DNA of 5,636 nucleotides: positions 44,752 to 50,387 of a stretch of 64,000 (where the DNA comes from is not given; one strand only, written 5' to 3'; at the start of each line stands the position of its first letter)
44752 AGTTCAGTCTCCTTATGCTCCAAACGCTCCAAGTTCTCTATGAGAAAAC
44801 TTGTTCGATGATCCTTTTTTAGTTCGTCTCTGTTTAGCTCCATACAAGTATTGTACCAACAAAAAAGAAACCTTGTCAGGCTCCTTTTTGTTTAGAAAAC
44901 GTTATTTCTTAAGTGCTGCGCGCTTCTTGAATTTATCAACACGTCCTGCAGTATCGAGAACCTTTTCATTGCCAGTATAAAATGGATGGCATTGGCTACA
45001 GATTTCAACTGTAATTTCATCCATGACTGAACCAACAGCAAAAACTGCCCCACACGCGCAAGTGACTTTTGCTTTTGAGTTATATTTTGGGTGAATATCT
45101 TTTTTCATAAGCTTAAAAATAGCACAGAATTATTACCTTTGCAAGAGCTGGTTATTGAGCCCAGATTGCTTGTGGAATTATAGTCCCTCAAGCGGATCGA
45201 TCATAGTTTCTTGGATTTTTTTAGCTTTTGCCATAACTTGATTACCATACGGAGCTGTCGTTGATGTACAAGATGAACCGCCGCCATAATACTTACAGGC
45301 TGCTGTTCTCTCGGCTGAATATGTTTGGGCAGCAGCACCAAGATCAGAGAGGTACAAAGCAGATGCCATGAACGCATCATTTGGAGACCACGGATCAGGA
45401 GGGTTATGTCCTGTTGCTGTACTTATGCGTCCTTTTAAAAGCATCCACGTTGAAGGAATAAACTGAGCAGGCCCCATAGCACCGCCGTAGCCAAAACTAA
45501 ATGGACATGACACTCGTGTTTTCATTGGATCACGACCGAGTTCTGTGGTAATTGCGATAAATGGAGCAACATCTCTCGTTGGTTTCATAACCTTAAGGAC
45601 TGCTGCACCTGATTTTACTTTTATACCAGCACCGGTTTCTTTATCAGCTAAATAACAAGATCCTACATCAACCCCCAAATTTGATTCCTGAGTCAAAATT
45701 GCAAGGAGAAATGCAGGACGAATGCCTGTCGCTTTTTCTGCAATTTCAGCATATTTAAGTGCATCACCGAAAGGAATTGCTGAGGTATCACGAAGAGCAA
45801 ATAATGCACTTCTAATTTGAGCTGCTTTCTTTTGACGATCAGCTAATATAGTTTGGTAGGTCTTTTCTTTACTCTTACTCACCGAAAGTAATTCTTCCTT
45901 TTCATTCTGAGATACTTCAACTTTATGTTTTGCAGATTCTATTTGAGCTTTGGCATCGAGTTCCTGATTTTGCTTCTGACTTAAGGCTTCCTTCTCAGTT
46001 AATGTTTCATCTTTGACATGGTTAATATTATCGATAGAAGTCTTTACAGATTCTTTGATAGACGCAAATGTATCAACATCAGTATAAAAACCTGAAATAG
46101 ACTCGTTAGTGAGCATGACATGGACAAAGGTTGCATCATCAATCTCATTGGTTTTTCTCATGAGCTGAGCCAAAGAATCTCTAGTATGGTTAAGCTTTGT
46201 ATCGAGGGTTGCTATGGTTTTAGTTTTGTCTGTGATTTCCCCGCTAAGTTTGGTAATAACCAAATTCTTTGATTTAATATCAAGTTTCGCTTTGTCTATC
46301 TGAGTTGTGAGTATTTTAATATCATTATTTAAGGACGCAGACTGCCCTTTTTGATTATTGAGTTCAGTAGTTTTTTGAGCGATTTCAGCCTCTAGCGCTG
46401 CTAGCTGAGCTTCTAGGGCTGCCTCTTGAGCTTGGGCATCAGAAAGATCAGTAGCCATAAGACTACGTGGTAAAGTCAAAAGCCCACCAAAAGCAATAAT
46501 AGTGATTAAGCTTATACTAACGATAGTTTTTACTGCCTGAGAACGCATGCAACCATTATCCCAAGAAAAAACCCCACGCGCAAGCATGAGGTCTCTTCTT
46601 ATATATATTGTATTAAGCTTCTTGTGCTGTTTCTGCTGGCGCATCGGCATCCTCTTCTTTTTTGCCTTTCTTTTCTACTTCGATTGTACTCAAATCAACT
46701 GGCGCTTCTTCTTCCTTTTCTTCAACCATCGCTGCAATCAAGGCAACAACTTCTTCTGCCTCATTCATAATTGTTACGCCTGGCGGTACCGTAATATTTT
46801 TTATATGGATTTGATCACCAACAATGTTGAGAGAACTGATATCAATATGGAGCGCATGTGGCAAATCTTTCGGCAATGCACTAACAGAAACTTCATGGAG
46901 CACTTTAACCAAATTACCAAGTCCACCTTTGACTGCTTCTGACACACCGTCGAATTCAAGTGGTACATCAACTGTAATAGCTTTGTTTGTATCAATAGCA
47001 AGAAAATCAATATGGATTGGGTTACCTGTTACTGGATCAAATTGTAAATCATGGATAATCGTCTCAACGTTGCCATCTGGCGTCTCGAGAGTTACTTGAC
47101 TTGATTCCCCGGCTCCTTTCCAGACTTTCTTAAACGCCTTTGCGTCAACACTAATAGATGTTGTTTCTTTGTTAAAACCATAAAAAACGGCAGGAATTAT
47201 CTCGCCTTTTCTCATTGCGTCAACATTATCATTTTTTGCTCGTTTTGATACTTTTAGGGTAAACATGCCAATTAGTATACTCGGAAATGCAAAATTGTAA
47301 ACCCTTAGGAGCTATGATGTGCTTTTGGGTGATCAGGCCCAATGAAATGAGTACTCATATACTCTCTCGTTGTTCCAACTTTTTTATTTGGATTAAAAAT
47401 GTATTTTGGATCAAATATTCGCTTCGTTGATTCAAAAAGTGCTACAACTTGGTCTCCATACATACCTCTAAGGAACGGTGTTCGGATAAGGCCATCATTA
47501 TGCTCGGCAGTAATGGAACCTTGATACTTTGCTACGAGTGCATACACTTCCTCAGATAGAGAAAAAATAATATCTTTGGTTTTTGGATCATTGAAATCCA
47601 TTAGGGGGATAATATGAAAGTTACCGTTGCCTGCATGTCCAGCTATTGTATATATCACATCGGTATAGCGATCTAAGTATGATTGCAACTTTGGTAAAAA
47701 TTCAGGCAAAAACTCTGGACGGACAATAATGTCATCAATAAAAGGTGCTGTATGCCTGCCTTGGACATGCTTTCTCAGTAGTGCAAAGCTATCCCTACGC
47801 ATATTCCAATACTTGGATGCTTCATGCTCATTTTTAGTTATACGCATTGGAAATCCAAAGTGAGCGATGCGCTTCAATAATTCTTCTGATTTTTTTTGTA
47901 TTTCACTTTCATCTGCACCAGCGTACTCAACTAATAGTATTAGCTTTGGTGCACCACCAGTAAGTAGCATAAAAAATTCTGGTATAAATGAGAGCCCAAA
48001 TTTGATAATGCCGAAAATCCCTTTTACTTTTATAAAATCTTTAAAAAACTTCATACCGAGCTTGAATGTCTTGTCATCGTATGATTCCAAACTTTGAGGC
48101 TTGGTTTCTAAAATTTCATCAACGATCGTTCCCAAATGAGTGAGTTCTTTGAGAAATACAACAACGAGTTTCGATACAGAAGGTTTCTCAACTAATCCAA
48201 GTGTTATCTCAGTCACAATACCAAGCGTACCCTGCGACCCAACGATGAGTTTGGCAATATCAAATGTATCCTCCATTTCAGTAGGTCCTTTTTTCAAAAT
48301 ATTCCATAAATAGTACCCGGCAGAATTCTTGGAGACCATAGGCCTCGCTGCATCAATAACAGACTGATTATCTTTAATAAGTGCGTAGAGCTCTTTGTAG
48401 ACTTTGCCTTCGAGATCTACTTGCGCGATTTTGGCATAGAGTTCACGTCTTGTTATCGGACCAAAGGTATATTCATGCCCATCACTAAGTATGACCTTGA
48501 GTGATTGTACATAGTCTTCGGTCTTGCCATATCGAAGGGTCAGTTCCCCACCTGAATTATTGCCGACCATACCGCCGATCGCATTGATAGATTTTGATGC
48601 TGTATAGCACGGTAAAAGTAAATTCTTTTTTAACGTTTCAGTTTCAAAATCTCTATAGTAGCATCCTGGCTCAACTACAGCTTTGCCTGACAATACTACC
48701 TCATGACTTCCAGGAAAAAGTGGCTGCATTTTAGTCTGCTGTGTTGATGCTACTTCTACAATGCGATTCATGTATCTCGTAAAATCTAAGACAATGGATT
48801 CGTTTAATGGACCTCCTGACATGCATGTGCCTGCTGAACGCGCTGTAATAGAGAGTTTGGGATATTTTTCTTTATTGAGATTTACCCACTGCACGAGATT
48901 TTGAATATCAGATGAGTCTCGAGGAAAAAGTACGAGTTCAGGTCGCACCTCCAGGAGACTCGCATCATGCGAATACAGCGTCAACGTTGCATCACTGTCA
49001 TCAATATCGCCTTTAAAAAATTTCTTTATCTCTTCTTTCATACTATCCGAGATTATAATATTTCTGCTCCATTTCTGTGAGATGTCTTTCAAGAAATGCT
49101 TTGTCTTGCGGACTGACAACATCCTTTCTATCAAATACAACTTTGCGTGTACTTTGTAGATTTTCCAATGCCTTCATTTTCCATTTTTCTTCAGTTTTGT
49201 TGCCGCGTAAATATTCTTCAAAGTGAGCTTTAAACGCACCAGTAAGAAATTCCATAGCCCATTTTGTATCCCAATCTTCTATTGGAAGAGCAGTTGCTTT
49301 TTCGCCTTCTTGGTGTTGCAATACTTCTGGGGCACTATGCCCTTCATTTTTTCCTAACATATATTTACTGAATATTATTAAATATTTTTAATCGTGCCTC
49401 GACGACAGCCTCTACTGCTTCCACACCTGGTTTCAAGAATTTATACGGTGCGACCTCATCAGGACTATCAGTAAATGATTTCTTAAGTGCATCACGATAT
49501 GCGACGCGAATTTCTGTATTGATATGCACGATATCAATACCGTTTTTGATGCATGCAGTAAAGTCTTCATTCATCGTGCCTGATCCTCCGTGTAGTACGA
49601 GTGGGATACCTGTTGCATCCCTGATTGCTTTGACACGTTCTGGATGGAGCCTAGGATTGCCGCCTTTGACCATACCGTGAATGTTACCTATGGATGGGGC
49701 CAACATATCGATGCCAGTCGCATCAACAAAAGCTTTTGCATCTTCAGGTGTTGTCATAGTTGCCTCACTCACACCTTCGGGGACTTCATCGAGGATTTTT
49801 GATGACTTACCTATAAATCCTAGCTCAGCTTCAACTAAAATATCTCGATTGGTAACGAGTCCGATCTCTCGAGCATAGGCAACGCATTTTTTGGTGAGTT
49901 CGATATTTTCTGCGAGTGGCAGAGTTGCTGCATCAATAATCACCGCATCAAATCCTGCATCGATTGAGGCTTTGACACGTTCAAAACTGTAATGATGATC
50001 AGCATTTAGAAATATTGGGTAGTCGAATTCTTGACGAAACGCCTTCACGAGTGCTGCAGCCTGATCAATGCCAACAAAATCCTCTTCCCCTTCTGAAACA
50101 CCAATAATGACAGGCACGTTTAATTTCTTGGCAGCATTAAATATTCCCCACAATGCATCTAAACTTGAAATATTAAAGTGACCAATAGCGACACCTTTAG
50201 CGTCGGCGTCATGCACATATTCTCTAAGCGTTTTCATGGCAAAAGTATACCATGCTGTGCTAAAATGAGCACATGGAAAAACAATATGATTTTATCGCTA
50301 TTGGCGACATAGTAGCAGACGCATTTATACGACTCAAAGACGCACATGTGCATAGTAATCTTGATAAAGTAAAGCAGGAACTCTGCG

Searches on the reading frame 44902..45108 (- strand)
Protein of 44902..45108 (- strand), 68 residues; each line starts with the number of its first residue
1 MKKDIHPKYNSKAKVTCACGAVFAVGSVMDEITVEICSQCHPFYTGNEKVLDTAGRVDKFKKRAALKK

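Call 36: search_protein_families(library=pfam, proteins=[window:44902-45108:-], max_evalue=0.00001)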
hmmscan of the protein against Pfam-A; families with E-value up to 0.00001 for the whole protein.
window:44902-45108:- (68 aa): 1 family
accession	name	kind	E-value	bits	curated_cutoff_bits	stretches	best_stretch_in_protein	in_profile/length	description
PF01197.23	Ribosomal_L31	-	7.8e-30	103.3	27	1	1-63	1-63/65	Ribosomal protein L31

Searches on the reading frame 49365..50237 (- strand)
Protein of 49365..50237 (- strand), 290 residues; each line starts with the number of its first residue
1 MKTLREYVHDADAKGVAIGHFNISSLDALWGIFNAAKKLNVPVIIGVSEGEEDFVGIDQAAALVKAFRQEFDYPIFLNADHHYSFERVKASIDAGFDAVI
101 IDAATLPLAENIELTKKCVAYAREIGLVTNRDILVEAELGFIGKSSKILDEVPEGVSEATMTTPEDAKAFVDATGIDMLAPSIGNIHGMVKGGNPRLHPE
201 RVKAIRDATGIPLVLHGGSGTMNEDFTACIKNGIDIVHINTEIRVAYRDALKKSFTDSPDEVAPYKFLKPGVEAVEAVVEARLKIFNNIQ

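Call 9: find_related_loci(query=window:49365-50237:-, collection=genome_contigs, flank=10000)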
Query window:49365-50237:- (290 aa) in genome_contigs; peptide patterns used: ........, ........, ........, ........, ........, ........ (x = any residue, [..] = any of these).
599 stretches matched a pattern (row limit reached: there are more); 496 encode a relative of the query (tblastn E <= 1e-3); the best 80 are kept; 80 distinct loci.
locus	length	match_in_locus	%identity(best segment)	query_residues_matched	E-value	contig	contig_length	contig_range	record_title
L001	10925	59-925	80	1-289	1e-161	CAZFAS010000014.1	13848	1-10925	MAG TPA_asm: uncultured Candidatus Saccharibacteria bacterium isolate SRP278252_co2_162 genome assembly, contig: NODE_92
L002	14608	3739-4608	79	1-290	5e-161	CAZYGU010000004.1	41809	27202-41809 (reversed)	MAG TPA_asm: uncultured Candidatus Saccharibacteria bacterium isolate SRP278252_co2_822 genome assembly, contig: NODE_16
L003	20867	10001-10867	79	1-289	3e-160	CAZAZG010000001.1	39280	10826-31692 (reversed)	MAG TPA_asm: uncultured Candidatus Saccharibacteria bacterium isolate SRP128246_co1_329 genome assembly, contig: NODE_14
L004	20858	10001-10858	78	1-286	5e-156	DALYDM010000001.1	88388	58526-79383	MAG TPA_asm: Candidatus Paceibacterota bacterium isolate CTOTU14227 NODE_33_length_88388_cov_5.438398, whole genome shot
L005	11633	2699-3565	78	2-290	1e-152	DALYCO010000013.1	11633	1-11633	MAG TPA_asm: Candidatus Paceibacterota bacterium isolate CTOTU14203 NODE_1313_length_11633_cov_3.161340, whole genome sh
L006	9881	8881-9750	75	1-290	3e-150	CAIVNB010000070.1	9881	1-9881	uncultured bacterium isolate AlinenLipids_bin-5200 genome assembly, contig: bin-5200:70/88, whole genome shotgun sequenc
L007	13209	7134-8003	76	1-290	4e-150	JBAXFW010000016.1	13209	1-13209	MAG: bacterium isolate ELA281 MAG281_16, whole genome shotgun sequence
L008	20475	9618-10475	76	1-286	1e-149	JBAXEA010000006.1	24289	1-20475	MAG: bacterium isolate ELA233 MAG233_6, whole genome shotgun sequence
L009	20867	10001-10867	76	1-289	6e-149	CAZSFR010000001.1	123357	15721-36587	MAG TPA_asm: uncultured Candidatus Saccharibacteria bacterium isolate SRP128246_co1_325 genome assembly, contig: NODE_66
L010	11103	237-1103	74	1-289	2e-144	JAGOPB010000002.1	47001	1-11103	MAG: Candidatus Paceibacterota bacterium isolate Gw_Bodden_bin_284 Gw_Bodden_840_length_47001_cov_9.230725, whole genome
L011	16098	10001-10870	69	1-290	3e-137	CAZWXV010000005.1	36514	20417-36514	MAG TPA_asm: uncultured Candidatus Saccharibacteria bacterium isolate SRP050083_co1_472 genome assembly, contig: NODE_37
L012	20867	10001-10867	68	1-289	1e-136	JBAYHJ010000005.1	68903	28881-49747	MAG: Candidatus Paceibacterota bacterium isolate SO_2016_GW1_147 scaffold00861_OW334_2016, whole genome shotgun sequence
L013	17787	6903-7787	67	1-289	3e-134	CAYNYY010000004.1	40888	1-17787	MAG TPA_asm: uncultured Candidatus Saccharibacteria bacterium isolate SRP128015_co4_7 genome assembly, contig: NODE_186_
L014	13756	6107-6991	67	1-289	5e-134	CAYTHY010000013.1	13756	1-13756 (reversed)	MAG TPA_asm: uncultured Candidatus Saccharibacteria bacterium isolate SRP128015_co3_294 genome assembly, contig: NODE_49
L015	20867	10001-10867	67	1-289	4e-134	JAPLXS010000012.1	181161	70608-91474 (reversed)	MAG: Candidatus Nomurabacteria bacterium isolate LacPavin_0419_WC53_MAG_32_16 LacPavin_0419_WC53_scaffold_345109, whole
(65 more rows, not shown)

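Call 36: search_protein_families(library=pfam, proteins=[window:49365-50237:-], max_evalue=0.00001)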
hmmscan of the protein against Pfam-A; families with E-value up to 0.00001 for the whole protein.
window:49365-50237:- (290 aa): 1 family
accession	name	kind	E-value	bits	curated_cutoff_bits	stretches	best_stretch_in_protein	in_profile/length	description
PF01116.26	F_bP_aldolase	-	6.1e-77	259.3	25.5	1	3-288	2-274/277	Fructose-bisphosphate aldolase class-II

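Call 42: find_encoding_contigs(protein=window:49365-50237:-, flank=2000, max_places=4)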
Protein window:49365-50237:- (290 aa): 4 contigs read that carry it; 2 places shown.
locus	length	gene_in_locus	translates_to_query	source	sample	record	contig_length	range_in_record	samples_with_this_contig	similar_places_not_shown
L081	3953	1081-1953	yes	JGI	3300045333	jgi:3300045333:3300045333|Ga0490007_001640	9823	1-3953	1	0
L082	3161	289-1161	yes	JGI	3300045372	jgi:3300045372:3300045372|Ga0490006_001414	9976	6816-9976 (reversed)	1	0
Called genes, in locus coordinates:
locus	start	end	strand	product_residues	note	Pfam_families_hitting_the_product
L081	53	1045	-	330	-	PF00294:PfkB, PF08543:Phos_pyr_kin (weak)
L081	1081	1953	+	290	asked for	PF01116:F_bP_aldolase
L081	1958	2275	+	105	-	-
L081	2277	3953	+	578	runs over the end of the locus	PF01565:FAD_binding_4, PF02913:FAD-oxidase_C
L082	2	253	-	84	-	?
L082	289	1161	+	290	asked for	PF01116:F_bP_aldolase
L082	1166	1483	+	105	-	-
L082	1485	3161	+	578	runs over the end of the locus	PF01565:FAD_binding_4, PF02913:FAD-oxidase_C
